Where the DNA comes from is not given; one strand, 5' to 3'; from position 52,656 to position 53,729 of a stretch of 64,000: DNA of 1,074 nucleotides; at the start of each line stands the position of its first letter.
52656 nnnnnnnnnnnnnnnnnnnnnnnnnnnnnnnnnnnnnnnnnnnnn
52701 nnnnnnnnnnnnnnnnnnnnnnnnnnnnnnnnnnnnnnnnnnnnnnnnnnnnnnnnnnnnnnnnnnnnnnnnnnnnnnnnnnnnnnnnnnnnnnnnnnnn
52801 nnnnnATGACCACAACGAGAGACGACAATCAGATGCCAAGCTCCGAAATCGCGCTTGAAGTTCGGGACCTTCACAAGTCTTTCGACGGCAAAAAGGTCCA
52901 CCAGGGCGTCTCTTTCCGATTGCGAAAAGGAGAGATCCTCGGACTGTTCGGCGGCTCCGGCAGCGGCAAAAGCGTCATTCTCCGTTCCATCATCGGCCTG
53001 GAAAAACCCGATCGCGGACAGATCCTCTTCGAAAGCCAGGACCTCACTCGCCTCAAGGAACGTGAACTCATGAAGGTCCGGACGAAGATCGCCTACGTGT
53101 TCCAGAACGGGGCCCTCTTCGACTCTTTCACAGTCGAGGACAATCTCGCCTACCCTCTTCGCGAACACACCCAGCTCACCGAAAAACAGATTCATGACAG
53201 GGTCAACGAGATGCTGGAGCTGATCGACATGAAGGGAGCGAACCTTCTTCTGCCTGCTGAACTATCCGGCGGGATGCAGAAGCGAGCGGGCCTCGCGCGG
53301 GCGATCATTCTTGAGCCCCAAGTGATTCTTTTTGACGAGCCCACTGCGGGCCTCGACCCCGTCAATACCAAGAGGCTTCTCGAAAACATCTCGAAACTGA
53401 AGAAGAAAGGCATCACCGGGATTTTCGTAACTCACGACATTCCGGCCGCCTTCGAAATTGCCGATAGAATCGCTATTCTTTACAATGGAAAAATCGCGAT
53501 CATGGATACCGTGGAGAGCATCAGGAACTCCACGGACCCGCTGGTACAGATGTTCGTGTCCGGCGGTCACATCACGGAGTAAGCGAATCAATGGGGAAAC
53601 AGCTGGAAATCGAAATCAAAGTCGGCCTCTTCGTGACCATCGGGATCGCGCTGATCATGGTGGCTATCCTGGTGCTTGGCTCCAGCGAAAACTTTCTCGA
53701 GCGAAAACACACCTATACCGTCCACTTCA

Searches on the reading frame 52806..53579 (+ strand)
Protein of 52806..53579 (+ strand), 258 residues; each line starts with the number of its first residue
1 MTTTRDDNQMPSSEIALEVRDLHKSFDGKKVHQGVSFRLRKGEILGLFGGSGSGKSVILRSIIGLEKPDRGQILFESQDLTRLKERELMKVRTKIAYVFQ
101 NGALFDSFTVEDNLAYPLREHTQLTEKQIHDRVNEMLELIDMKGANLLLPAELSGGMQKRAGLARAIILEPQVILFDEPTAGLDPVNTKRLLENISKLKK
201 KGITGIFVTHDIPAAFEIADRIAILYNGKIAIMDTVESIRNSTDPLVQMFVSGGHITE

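Call 70: search_protein_families(library=pfam, proteins=[window:52806-53579:+], max_evalue=0.0001)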
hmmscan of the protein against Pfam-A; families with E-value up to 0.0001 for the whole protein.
window:52806-53579:+ (258 aa): 2 families
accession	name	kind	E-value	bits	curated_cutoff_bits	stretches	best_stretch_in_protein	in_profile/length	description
PF00005.33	ABC_tran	-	3.3e-34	118.9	25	1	33-181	2-137/137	ABC transporter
PF13304.12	AAA_21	-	7.3e-10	39.8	27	1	137-213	222-300/304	AAA domain, putative AbiEii toxin, Type IV TA system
